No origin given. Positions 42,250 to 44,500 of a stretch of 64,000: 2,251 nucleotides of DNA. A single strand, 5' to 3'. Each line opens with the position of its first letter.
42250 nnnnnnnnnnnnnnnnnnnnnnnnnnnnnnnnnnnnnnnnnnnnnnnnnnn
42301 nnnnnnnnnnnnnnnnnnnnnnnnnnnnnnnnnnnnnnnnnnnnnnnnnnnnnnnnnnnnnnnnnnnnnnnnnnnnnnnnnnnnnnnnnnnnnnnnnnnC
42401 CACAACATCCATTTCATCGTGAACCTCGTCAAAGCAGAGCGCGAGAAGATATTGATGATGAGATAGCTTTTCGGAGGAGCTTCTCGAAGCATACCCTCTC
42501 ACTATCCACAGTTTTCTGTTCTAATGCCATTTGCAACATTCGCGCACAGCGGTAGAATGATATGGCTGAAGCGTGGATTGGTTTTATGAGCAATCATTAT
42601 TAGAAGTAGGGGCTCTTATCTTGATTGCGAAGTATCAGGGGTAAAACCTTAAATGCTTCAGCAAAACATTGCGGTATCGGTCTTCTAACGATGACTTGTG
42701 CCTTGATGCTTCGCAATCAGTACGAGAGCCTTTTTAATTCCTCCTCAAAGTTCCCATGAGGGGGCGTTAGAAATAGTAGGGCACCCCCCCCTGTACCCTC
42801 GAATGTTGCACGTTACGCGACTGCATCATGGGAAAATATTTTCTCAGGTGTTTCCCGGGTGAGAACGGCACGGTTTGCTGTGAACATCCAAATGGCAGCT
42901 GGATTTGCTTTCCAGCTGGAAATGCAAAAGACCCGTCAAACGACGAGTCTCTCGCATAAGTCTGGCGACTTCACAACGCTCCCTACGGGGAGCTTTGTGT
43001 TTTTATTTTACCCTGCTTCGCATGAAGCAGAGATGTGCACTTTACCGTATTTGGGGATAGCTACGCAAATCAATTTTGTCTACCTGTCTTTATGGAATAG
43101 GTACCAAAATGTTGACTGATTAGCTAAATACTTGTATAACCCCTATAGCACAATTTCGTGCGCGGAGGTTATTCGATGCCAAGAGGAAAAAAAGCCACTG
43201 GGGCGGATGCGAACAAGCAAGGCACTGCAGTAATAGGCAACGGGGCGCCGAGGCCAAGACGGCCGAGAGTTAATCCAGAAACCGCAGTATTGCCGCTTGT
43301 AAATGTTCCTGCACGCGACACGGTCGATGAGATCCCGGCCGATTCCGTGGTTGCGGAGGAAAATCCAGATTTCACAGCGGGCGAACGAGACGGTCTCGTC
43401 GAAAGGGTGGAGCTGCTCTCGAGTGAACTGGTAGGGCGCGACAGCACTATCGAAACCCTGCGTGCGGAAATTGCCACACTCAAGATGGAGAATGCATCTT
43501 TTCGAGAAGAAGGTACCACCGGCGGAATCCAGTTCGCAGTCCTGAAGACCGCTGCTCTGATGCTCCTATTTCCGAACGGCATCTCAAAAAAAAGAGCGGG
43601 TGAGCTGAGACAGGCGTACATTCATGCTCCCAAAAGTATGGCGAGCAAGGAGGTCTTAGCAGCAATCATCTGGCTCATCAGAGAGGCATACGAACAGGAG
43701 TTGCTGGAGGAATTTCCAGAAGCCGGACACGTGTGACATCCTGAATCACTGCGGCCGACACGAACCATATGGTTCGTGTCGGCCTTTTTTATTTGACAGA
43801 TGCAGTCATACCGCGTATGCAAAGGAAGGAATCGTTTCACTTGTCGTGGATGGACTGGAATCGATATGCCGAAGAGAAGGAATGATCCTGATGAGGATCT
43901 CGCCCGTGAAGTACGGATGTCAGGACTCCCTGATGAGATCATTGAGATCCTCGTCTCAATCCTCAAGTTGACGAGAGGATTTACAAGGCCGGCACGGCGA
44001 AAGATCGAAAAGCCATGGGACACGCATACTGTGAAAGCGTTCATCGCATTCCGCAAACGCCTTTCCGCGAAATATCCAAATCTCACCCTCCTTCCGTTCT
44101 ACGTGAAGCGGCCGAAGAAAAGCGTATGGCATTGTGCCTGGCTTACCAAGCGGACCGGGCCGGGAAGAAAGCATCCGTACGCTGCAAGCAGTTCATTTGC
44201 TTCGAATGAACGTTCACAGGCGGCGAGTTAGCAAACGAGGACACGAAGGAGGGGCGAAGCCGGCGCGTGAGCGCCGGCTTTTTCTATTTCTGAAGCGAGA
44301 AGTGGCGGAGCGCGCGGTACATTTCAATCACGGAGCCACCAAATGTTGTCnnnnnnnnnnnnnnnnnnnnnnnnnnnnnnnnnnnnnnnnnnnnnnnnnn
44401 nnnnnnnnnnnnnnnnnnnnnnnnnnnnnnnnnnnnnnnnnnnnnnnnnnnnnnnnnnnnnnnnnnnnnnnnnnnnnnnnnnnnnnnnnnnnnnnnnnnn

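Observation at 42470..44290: Low-GC islet between tgt and the desaturase: sRNA candidate, second hairpin-terminated segment and two orphan proteins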

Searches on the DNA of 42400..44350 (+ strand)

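Call 7: search_rna_families(source=window, start=42400, end=44350, threshold=evalue, max_evalue=10, show_alignments=3)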
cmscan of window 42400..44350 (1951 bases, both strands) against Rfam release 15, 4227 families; matches with E-value up to 10: 5.
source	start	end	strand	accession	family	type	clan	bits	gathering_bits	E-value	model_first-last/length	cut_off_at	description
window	43918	43953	+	RF01099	PK-IAV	Cis-reg;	-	20.2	47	0.36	1-48/48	no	Pseudoknot of influenza A virus gene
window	43886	43954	+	RF01516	v-snoRNA-1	Gene; snRNA; snoRNA; CD-box;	-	18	75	1.4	1-65/65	no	Human herpesvirus 1 small nucleolar RNA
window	44260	44277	-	RF01687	Acido-Lenti-1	Gene; sRNA;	-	16.5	37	0.99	2-19/46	no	Acido-Lenti-1 RNA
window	43742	43790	+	RF01388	isrD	Gene; sRNA;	-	15.5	37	8.3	1-51/51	no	isrD Hfq binding RNA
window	44095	44181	+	RF00593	snoU83B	Gene; snRNA; snoRNA; CD-box;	-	15.5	35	8.3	1-94/94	no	Small nucleolar RNA U83B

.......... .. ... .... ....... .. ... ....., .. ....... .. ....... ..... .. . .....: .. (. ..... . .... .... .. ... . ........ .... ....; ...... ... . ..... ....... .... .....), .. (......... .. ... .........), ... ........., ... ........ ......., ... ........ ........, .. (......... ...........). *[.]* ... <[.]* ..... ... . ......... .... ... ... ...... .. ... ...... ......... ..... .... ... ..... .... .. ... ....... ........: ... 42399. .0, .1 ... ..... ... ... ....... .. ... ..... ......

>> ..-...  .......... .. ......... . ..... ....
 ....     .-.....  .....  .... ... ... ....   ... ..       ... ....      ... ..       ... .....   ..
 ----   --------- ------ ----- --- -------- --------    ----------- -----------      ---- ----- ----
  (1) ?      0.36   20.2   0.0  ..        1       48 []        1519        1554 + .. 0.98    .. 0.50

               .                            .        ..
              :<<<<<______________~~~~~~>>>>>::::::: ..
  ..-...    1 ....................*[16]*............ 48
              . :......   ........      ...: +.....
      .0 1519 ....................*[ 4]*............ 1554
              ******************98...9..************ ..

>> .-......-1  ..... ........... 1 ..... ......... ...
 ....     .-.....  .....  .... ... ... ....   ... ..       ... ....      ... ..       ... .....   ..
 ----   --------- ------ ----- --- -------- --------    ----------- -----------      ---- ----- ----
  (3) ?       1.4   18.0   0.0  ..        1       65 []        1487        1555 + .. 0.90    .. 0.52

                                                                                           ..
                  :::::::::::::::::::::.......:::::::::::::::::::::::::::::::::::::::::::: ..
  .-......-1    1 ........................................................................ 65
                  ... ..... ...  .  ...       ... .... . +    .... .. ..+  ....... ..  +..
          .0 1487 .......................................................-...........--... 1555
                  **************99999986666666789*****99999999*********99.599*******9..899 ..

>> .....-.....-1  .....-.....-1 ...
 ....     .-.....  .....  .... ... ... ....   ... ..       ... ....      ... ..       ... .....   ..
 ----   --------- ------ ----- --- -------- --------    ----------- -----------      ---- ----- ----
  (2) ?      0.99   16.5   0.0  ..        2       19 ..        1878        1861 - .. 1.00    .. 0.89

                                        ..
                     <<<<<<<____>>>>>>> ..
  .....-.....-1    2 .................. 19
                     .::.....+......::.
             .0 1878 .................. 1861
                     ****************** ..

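Call 24: search_dna_similar(query=window:42456-43111:+, collection=phages, mode=distant, max_evalue=0.01)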
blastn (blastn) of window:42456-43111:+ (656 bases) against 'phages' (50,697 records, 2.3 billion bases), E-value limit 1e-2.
No match.

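Call 25: search_dna_similar(query=window:42456-43111:+, collection=plasmids, mode=distant, max_evalue=0.01)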
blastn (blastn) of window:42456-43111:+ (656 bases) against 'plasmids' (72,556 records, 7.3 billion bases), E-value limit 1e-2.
No match.

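Call 71: build_rna_model(alignment_id=A6)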
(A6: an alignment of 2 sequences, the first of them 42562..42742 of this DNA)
Model R1 built from alignment A6 (2 sequences, 181 columns); structure: RNAalifold consensus.
model positions 181; base pairs 60; branch points 4; effective number of sequences 0.64; information 0.59 bits per position. Calibrated on 0.2 Mb of random sequence (short: E-values are rough).
structure used (alignment columns):
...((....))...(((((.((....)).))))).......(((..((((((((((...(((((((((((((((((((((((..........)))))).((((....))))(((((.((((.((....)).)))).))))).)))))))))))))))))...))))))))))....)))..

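Call 72: search_with_rna_model(model_id=R1, sources=[window, L001, L002, L003, L004, L005, L006, L007, L008, L009, L010, L011, L012, L081, L082, L083, L084], max_evalue=10)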
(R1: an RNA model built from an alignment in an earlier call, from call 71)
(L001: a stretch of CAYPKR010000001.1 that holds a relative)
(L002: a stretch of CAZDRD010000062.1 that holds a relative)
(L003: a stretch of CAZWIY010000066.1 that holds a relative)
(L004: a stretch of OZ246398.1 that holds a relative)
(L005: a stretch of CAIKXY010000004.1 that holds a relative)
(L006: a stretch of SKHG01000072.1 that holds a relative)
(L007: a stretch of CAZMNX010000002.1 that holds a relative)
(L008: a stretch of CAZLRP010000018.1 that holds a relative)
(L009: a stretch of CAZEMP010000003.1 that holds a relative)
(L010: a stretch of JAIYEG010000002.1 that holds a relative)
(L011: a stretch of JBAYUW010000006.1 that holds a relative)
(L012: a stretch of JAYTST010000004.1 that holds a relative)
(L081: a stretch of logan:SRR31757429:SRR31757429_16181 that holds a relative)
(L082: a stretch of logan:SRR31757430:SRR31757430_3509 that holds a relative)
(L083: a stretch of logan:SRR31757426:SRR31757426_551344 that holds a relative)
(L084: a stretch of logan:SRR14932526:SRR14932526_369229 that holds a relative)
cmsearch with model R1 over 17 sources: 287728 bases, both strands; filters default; matches with E-value up to 10: 3.
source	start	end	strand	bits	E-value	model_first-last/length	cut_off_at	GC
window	42562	42742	+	224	8.9e-56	1-181/181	no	0.41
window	42602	42764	-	26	0.00021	1-181/181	no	0.45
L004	6066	6136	+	9.9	3.2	1-181/181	no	0.31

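Call 82: search_rna_families(source=window, start=42440, end=43130, threshold=evalue, max_evalue=10, show_alignments=2)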
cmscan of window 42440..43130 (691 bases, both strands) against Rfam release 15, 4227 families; matches with E-value up to 10: 1.
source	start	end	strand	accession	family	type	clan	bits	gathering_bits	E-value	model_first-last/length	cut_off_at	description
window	43003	43111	-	RF02317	TtnuHACA10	Gene; snRNA; snoRNA; HACA-box;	-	18.8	100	7.8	1-104/104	no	Tetrahymena snoRNA TtnuHACA10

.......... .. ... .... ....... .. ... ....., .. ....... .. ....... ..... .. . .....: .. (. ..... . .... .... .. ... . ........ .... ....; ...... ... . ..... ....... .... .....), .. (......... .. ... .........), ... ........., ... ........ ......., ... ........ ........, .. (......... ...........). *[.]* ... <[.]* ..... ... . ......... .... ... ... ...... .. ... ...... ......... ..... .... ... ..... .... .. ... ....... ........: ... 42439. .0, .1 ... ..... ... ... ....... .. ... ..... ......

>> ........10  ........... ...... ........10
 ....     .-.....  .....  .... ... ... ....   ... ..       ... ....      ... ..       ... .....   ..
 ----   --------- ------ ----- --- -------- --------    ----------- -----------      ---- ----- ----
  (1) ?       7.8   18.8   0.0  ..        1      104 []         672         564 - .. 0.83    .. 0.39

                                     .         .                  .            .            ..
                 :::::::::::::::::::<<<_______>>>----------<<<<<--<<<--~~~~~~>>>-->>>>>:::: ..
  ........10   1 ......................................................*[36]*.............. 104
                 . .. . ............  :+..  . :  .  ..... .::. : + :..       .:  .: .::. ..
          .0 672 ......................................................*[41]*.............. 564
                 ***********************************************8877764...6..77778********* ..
